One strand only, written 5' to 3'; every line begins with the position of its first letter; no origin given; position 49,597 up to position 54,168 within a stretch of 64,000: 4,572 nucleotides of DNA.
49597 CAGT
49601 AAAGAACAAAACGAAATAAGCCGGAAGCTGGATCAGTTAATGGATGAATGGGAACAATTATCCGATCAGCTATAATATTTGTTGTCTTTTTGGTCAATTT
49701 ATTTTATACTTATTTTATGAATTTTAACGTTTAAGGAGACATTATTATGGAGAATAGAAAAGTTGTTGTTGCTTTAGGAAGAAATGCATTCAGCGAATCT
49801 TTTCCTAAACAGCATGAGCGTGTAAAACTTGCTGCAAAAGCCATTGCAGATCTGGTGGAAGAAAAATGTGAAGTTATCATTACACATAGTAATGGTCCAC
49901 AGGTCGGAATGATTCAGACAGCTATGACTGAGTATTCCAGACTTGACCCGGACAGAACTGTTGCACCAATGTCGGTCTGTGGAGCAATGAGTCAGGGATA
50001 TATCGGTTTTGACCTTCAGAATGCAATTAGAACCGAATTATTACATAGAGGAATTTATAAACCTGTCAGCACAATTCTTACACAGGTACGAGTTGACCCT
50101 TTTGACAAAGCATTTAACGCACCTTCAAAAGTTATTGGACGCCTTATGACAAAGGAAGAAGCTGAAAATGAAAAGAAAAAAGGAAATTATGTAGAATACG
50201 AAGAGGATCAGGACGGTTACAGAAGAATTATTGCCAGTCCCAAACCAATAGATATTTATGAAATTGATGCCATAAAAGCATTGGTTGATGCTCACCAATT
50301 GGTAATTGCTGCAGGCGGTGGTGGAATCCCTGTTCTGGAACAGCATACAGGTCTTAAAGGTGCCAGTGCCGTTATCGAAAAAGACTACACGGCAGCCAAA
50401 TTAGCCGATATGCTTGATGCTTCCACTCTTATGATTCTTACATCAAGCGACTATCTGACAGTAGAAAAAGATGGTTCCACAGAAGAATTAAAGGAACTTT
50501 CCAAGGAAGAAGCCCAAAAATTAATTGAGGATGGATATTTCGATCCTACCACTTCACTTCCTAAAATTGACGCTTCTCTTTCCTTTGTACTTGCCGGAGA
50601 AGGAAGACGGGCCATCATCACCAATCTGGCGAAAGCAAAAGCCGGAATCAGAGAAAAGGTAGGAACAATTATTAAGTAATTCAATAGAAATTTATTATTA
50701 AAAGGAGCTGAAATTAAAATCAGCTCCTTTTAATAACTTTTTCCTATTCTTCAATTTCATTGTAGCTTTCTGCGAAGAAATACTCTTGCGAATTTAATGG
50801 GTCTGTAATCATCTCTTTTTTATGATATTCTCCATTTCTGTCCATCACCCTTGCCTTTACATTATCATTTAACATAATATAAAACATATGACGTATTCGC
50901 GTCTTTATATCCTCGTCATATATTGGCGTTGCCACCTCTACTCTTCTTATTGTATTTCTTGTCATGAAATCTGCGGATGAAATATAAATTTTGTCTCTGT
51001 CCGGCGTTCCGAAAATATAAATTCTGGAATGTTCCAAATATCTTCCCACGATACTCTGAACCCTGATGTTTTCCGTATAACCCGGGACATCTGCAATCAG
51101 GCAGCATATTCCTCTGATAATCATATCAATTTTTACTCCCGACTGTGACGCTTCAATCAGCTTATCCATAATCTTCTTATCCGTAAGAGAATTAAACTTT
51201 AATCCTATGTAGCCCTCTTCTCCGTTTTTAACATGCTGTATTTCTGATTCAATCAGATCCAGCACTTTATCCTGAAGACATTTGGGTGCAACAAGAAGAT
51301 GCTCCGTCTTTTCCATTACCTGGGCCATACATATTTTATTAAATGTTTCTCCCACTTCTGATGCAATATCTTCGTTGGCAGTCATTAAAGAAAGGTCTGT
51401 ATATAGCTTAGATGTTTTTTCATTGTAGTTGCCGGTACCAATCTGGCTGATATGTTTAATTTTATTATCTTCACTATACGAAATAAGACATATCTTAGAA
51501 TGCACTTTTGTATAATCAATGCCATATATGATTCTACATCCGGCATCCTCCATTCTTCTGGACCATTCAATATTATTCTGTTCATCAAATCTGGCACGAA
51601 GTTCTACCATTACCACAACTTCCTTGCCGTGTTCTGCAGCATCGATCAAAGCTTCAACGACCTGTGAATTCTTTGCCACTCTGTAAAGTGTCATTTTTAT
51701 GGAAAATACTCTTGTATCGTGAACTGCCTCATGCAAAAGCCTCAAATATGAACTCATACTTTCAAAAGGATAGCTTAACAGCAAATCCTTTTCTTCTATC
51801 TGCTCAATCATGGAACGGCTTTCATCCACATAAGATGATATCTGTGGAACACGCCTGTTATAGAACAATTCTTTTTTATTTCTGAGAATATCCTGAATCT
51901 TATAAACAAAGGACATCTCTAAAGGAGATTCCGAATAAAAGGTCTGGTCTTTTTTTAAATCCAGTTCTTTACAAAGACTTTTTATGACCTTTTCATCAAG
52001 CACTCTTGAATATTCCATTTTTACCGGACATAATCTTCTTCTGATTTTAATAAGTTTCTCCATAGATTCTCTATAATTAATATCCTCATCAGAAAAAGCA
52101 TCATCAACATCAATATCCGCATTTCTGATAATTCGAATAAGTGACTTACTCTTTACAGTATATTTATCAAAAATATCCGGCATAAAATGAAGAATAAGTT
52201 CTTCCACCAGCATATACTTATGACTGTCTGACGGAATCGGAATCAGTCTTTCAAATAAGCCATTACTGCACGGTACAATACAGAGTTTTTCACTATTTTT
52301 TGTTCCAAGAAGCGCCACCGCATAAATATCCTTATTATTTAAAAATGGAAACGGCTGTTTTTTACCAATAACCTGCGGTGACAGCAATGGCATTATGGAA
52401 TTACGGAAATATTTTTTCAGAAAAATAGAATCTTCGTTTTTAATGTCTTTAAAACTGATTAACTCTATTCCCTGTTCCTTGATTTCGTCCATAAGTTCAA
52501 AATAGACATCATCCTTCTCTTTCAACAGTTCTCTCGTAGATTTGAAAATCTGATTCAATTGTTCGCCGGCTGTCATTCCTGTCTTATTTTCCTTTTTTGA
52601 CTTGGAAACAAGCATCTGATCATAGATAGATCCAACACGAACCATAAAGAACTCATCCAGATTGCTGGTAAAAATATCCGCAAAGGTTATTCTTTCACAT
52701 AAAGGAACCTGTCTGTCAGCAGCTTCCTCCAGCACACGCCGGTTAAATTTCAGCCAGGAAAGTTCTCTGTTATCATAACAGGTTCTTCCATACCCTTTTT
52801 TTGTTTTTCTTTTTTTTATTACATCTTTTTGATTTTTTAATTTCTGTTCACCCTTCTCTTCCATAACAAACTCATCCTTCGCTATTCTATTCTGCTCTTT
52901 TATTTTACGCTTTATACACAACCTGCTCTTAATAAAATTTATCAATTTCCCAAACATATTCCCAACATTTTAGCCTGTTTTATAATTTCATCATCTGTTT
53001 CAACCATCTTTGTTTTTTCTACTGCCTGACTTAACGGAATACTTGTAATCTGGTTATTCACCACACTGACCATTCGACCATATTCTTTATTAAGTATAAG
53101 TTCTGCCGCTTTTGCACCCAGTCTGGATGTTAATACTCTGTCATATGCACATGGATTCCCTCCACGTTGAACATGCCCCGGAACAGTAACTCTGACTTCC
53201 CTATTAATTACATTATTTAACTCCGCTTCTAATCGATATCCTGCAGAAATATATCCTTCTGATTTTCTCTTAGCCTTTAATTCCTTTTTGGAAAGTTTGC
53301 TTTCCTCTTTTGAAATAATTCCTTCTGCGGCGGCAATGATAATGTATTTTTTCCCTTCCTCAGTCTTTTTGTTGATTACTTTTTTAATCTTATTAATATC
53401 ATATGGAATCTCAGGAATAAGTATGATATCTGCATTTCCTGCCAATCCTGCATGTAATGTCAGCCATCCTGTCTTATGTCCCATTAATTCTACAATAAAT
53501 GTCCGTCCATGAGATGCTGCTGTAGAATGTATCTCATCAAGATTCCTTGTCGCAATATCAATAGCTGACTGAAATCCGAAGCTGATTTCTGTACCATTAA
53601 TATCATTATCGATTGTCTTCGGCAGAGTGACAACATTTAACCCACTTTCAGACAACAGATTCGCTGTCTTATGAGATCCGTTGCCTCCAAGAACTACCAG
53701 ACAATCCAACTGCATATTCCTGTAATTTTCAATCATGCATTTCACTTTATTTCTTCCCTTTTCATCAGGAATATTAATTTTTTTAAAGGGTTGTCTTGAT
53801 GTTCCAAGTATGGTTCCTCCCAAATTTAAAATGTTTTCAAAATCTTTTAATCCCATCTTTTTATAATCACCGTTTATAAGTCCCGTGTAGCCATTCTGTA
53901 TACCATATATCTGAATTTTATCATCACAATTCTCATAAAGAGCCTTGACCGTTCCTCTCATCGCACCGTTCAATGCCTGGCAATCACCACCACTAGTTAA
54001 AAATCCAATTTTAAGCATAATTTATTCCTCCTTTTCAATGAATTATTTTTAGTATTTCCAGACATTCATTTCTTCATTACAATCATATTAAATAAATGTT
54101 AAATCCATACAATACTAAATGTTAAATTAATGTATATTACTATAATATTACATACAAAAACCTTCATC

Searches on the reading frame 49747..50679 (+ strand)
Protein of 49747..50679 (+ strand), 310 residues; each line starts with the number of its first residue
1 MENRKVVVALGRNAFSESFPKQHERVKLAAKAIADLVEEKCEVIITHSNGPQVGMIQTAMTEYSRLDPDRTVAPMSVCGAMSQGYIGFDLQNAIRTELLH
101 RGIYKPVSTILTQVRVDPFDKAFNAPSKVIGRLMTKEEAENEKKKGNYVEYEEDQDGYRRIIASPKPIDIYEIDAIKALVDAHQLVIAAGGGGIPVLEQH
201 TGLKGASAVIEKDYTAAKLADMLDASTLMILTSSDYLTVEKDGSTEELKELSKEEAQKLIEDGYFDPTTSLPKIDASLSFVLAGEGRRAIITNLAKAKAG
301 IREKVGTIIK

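Call 74: search_protein_families(library=ncbifam, proteins=[window:49747-50679:+], max_evalue=0.001)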
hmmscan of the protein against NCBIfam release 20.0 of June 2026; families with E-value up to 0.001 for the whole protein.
window:49747-50679:+ (310 aa): 5 families
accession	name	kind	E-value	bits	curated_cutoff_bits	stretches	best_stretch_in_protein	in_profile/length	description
TIGR00746.1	arcC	equivalog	8e-84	281.3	358.25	1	4-309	1-307/309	carbamate kinase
NF009007.0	PRK12352.1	subfamily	7.6e-74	248.4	266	1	4-309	3-313/316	carbamate kinase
NF009008.0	PRK12354.1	subfamily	7.2e-69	232.3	361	1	5-309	2-298/308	carbamate kinase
NF006926.0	PRK09411.1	equivalog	1.5e-47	162.2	416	1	4-309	2-295/297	carbamate kinase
TIGR00761.1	argB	equivalog_domain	1e-05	25.2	151.3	1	204-279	148-220/231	acetylglutamate kinase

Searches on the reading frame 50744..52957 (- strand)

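Call 74: search_protein_families(library=ncbifam, proteins=[window:50744-52957:-], max_evalue=0.001)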
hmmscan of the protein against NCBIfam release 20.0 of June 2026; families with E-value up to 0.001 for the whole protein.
window:50744-52957:- (737 aa): 12 families
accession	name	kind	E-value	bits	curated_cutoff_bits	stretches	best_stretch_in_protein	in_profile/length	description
NF003927.0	PRK05443.3-6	equivalog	2.6e-245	816.1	1042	1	62-736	8-684/717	RNA degradosome polyphosphate kinase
TIGR03705.1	poly_P_kin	equivalog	1.4e-224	747.5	465.85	1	61-729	2-672/673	polyphosphate kinase 1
NF003921.0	PRK05443.2-2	subfamily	3.8e-223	742.9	701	1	47-733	9-696/707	RNA degradosome polyphosphate kinase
NF003920.0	PRK05443.2-1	equivalog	1.3e-209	698.1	935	1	58-735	9-693/719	RNA degradosome polyphosphate kinase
NF003919.0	PRK05443.1-4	equivalog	1.1e-176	589.3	908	1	49-730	16-704/730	RNA degradosome polyphosphate kinase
NF003918.0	PRK05443.1-2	subfamily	3.7e-176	587.2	691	1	54-727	10-689/697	RNA degradosome polyphosphate kinase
NF003922.0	PRK05443.2-3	equivalog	1.6e-173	578.6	981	1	28-718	19-712/735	RNA degradosome polyphosphate kinase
NF003924.0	PRK05443.3-2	equivalog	5.1e-165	550.7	1058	1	59-727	7-668/699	RNA degradosome polyphosphate kinase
NF003917.0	PRK05443.1-1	subfamily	7e-158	527.1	470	1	60-708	6-655/689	RNA degradosome polyphosphate kinase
NF003923.0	PRK05443.3-1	equivalog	1.2e-147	493.2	1116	1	61-728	7-681/692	RNA degradosome polyphosphate kinase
NF003925.0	PRK05443.3-3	equivalog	8.2e-131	437.3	707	1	57-729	8-682/688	RNA degradosome polyphosphate kinase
NF003926.0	PRK05443.3-4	equivalog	3.6e-119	399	1391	1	61-729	4-669/675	RNA degradosome polyphosphate kinase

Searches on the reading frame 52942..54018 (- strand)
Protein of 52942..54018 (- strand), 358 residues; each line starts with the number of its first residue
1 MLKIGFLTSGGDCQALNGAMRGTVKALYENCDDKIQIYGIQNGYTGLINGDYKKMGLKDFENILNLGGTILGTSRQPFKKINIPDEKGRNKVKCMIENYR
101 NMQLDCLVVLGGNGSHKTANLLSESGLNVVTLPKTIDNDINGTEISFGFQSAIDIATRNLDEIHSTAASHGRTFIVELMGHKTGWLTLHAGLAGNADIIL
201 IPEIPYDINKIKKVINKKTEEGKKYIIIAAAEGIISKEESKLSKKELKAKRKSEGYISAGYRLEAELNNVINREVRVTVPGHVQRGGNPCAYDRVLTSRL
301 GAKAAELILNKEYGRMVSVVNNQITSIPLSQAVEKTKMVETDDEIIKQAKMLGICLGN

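Call 74: search_protein_families(library=ncbifam, proteins=[window:52942-54018:-], max_evalue=0.001)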
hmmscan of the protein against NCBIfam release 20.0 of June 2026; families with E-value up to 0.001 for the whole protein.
window:52942-54018:- (358 aa): 11 families
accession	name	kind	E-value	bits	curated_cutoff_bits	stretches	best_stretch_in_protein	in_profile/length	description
NF002872.1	PRK03202.1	subfamily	6.5e-107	357.2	253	1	3-353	2-322/323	ATP-dependent 6-phosphofructokinase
TIGR02483.1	PFK_mixed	subfamily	3.3e-100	335.3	430.55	1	3-333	1-325/325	phosphofructokinase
NF010674.0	PRK14071.1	equivalog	1.5e-92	310.3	544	1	3-358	6-360/360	ATP-dependent 6-phosphofructokinase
TIGR02482.1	PFKA_ATP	equivalog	3.7e-80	269.1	371.35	2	3-250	1-238/301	6-phosphofructokinase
TIGR02478.1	6PF1K_euk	equivalog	2.5e-67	227.7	708.4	2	126-341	140-345/744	6-phosphofructokinase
NF005301.0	PRK06830.1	equivalog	6.3e-42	143.6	400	1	3-345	83-428/445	ATP-dependent 6-phosphofructokinase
NF010675.0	PRK14072.1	subfamily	1.1e-39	136.4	273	1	8-327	10-350/416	diphosphate--fructose-6-phosphate 1-phosphotransferase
NF041103.1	PFKA_PPi_Ttgales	equivalog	6.9e-38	130.7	550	1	5-336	2-350/407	diphosphate--fructose-6-phosphate 1-phosphotransferase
NF005482.0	PRK07085.1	subfamily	1.6e-28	99.6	446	1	2-236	74-317/558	diphosphate--fructose-6-phosphate 1-phosphotransferase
TIGR02477.1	PFKA_PPi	equivalog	8e-25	87.3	587.95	1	2-236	68-311/539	diphosphate--fructose-6-phosphate 1-phosphotransferase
NF005121.0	PRK06555.1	equivalog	2.1e-18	66.3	395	1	3-190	5-206/404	pyrophosphate--fructose-6-phosphate 1-phosphotransferase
